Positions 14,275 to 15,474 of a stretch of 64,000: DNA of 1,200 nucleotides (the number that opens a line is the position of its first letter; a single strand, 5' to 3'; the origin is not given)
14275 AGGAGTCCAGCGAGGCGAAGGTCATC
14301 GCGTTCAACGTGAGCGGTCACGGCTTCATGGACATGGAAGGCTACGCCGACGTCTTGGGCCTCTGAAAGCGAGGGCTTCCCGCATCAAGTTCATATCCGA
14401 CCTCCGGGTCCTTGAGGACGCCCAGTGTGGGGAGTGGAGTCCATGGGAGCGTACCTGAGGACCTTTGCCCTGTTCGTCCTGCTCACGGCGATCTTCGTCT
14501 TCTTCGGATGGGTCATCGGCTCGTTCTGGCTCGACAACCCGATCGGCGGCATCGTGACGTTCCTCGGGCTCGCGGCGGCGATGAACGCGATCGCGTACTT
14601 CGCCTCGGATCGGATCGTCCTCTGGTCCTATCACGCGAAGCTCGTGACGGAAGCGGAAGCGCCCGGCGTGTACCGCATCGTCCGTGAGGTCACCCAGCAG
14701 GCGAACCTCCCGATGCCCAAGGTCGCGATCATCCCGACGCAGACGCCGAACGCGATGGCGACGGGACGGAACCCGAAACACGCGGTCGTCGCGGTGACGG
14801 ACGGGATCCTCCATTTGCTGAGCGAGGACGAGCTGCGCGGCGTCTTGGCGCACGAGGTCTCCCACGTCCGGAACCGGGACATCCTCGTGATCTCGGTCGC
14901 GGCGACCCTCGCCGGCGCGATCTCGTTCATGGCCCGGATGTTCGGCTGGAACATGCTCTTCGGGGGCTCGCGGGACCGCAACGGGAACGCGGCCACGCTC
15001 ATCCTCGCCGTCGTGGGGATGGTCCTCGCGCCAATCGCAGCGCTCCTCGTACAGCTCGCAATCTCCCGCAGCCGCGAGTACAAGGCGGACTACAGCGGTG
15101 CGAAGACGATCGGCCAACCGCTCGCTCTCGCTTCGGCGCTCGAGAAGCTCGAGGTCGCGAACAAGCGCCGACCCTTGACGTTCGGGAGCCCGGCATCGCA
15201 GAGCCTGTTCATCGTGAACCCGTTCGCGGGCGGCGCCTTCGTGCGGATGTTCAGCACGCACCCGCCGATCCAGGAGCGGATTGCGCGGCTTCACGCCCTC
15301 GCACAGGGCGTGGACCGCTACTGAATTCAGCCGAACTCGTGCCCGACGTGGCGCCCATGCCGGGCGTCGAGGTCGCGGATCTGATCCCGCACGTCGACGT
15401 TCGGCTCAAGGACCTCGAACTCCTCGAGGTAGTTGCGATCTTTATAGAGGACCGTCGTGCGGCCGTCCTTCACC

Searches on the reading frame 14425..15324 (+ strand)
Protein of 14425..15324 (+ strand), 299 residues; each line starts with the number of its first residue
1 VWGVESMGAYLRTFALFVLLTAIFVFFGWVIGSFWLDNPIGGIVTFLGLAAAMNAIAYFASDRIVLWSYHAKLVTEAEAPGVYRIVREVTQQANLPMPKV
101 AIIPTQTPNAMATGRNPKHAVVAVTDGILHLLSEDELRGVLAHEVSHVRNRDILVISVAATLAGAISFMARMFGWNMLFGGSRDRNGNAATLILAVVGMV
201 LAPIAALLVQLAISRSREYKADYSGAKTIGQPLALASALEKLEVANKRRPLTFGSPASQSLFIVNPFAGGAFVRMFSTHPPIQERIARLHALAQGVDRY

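Call 47: search_protein_families(library=pfam, proteins=[window:14425-15324:+], max_evalue=0.001)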
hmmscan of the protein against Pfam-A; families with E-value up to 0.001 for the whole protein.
window:14425-15324:+ (299 aa): 1 family
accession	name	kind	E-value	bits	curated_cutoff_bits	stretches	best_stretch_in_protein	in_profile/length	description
PF01435.24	Peptidase_M48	-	1e-31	110.6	20.3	1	78-291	3-184/186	Peptidase family M48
